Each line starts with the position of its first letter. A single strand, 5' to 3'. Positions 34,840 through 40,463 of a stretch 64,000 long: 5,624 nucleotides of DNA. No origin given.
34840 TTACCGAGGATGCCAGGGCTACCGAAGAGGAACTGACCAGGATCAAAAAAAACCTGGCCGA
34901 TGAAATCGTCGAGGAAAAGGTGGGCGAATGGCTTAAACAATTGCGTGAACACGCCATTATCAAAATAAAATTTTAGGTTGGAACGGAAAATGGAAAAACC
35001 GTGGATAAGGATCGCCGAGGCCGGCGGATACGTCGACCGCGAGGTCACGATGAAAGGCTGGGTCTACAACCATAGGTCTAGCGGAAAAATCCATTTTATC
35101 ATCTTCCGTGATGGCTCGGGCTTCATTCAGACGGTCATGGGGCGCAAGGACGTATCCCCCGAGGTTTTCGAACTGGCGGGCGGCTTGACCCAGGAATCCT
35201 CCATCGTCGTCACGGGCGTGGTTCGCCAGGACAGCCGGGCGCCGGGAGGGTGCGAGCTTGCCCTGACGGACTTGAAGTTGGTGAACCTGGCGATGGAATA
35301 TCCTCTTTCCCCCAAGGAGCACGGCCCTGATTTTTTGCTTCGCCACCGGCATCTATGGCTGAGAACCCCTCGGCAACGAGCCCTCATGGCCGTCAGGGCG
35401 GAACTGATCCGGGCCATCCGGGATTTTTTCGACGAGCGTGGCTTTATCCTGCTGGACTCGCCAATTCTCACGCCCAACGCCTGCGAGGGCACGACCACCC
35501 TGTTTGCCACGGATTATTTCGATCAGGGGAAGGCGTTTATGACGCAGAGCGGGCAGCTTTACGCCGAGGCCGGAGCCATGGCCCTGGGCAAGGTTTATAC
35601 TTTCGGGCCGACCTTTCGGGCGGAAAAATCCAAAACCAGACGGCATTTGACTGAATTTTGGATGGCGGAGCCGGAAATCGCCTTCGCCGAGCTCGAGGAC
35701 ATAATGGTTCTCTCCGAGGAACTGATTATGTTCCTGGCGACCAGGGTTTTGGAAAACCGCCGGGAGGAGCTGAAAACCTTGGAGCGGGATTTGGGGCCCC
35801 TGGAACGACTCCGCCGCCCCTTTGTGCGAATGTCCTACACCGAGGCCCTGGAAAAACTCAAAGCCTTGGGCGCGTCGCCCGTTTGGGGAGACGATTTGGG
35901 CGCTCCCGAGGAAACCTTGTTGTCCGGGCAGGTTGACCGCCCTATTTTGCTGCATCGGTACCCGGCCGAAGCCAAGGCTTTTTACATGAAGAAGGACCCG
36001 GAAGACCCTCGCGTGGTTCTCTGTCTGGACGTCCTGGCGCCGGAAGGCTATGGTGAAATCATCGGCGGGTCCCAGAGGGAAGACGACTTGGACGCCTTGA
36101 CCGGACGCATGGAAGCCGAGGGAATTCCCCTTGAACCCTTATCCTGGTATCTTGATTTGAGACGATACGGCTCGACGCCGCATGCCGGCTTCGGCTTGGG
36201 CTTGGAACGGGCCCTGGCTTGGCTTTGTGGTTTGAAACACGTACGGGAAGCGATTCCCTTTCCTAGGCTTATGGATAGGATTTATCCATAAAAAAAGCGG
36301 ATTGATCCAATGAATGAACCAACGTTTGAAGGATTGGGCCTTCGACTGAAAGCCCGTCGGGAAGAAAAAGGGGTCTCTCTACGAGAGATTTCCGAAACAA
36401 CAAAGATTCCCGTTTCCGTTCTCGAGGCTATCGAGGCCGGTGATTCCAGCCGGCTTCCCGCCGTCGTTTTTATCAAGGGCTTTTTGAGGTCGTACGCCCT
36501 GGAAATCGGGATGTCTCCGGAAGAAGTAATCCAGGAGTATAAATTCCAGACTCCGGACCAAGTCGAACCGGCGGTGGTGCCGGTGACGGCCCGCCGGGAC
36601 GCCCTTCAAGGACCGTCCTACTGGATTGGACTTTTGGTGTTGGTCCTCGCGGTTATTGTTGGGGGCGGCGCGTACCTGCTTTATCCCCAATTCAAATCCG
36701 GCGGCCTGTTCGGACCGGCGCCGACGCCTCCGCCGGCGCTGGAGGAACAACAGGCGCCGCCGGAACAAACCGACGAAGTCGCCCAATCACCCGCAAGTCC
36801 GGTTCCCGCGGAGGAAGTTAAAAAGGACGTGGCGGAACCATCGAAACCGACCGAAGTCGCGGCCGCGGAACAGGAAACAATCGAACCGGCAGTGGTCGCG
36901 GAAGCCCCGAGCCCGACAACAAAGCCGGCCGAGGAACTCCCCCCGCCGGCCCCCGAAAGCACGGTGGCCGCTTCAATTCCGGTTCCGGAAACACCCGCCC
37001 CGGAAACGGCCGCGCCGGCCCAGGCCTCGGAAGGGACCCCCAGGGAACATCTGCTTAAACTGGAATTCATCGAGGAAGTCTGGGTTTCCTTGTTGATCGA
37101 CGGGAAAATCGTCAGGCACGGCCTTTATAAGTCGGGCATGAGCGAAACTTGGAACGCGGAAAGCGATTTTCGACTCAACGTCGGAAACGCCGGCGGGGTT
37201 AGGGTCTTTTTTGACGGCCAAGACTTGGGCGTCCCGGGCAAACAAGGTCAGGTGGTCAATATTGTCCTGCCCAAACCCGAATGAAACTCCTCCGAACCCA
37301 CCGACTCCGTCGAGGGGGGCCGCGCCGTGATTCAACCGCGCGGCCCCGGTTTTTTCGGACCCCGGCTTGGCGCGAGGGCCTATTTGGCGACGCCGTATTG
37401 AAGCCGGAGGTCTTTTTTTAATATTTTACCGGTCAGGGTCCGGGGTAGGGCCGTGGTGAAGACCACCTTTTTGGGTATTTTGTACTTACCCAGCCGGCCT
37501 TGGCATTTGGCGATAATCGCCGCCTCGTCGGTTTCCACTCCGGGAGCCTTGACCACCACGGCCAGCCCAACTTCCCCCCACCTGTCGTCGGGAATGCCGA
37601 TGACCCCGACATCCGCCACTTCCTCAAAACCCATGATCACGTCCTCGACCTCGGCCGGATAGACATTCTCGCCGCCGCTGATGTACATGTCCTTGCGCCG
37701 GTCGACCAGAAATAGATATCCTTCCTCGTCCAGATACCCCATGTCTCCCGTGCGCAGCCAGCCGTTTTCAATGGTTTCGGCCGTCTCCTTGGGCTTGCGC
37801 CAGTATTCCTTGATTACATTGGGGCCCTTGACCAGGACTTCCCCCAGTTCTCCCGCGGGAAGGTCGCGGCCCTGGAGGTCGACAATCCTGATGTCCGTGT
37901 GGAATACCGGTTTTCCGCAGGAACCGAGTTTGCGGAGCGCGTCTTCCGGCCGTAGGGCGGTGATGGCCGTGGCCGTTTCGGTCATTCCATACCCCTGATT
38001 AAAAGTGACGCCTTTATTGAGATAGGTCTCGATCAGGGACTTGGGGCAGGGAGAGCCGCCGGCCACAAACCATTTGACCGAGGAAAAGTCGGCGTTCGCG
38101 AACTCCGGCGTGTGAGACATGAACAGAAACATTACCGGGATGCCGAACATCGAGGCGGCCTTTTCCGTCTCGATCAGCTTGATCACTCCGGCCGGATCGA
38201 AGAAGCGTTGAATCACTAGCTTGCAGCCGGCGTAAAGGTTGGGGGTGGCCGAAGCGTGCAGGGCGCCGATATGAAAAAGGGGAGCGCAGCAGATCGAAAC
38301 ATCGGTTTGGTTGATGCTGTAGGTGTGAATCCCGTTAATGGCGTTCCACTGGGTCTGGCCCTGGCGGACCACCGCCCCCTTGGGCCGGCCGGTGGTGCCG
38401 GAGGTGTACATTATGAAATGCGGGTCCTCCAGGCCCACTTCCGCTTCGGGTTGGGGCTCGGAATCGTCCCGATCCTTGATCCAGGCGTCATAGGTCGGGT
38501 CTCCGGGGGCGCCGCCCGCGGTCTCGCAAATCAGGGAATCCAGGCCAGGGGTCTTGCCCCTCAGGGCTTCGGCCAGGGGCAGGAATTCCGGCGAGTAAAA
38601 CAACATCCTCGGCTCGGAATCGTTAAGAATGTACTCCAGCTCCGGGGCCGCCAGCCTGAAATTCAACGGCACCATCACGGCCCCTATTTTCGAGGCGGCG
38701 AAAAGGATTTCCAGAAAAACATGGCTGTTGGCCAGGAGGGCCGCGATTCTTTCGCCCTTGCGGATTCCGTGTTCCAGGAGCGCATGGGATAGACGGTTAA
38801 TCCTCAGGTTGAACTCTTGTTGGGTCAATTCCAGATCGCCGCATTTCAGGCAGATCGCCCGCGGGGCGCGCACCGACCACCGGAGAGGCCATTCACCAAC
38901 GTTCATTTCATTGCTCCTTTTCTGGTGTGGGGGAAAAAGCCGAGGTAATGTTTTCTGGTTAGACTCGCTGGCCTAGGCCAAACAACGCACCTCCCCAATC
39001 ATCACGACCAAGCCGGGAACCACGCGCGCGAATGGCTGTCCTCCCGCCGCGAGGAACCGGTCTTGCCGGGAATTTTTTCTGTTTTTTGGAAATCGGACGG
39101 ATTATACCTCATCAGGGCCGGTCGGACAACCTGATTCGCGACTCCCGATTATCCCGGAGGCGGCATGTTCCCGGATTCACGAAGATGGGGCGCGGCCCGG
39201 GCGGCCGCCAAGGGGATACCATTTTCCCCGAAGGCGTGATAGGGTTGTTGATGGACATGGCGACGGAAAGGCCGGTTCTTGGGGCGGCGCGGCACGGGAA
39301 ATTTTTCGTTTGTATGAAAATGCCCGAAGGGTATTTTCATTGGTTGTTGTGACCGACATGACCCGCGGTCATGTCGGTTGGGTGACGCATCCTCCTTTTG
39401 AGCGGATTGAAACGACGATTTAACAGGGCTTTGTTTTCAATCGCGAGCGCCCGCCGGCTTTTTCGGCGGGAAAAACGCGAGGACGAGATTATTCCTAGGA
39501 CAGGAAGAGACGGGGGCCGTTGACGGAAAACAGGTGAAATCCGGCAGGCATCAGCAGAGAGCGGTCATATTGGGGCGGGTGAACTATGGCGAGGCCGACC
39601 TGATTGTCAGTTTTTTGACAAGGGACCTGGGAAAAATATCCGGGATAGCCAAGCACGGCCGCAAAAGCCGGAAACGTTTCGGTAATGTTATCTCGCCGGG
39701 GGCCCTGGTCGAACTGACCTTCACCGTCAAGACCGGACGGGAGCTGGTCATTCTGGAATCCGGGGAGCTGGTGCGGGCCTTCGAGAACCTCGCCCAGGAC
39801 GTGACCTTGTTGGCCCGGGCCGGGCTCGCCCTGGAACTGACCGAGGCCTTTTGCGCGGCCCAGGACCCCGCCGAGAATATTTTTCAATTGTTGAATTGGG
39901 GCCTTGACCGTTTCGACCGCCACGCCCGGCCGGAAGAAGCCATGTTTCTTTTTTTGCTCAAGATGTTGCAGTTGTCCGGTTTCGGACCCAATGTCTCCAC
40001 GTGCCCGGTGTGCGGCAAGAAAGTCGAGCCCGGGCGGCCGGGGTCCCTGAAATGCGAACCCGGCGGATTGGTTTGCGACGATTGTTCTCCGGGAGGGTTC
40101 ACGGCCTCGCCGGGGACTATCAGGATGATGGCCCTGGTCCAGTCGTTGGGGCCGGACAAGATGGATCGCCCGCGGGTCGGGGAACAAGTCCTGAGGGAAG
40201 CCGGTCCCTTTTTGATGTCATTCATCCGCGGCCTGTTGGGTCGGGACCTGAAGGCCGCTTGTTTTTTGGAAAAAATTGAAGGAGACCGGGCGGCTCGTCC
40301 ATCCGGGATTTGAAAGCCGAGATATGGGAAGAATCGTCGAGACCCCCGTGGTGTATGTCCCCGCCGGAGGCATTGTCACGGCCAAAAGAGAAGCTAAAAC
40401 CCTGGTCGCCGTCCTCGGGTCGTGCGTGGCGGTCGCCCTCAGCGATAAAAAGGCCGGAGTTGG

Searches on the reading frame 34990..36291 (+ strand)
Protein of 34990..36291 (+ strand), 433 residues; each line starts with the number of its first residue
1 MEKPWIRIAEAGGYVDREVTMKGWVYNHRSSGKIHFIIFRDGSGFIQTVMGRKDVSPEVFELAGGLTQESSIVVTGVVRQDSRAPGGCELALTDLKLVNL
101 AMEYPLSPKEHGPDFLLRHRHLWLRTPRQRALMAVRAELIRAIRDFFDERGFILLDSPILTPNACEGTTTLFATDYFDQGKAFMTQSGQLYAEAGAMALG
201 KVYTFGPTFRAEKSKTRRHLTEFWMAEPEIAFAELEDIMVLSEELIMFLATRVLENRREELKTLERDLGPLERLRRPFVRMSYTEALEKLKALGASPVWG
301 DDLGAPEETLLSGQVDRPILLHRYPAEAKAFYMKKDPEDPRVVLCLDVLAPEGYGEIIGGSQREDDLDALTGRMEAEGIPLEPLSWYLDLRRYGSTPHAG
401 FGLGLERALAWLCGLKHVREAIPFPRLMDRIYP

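Call 70: search_protein_families(library=pfam, proteins=[window:34990-36291:+], max_evalue=0.00001)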
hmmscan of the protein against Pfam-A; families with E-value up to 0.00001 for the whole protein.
window:34990-36291:+ (433 aa): 2 families
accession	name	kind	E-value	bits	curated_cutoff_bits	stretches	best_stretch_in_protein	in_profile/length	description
PF00152.25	tRNA-synt_2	-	1.3e-67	228.5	25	1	114-426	3-306/308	tRNA synthetases class II (D, K and N)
PF01336.31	tRNA_anti-codon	-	1.6e-12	47.6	27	1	19-97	1-74/75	OB-fold nucleic acid binding domain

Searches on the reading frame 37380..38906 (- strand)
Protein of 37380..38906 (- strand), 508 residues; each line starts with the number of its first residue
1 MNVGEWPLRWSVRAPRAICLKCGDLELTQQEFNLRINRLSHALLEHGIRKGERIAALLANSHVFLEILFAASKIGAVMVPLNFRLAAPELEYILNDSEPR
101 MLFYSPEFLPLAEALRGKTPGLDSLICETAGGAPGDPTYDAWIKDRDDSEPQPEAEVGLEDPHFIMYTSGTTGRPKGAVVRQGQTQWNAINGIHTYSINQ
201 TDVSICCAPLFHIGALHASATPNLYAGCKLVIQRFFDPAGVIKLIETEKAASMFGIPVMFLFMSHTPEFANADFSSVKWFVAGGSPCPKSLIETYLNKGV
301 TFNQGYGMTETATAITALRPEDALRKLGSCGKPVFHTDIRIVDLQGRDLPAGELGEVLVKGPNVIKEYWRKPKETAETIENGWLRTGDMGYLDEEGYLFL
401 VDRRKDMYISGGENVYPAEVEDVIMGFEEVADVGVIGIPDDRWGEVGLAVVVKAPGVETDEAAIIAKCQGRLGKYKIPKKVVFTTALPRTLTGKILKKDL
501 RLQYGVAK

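Call 70: search_protein_families(library=pfam, proteins=[window:37380-38906:-], max_evalue=0.00001)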
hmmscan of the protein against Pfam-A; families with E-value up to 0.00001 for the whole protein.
window:37380-38906:- (508 aa): 2 families
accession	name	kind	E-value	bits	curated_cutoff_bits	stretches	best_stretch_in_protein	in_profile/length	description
PF00501.34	AMP-binding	-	8e-83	278.8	29.9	1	12-369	6-384/384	AMP-binding enzyme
PF13193.12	AMP-binding_C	-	8e-19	68.8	24.5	1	419-494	1-76/76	AMP-binding enzyme C-terminal domain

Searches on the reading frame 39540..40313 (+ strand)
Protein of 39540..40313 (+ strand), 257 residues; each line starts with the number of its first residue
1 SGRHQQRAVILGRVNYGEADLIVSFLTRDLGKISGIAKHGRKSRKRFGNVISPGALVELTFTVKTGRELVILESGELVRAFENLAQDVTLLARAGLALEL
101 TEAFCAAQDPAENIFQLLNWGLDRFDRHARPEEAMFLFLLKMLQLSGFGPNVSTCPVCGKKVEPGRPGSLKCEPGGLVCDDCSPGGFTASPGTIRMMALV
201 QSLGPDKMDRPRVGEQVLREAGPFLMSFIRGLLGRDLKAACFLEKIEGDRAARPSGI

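Call 70: search_protein_families(library=pfam, proteins=[window:39540-40313:+], max_evalue=0.00001)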
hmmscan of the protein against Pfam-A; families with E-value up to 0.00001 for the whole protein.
window:39540-40313:+ (257 aa): 2 families
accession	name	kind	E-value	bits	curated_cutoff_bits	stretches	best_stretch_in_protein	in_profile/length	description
PF02565.21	RecO_C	-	3.2e-22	79.4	22.1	1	86-238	2-154/157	Recombination protein O C terminal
PF11967.14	RecO_N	-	3.2e-21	75.6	27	1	4-81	4-80/80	Recombination protein O N terminal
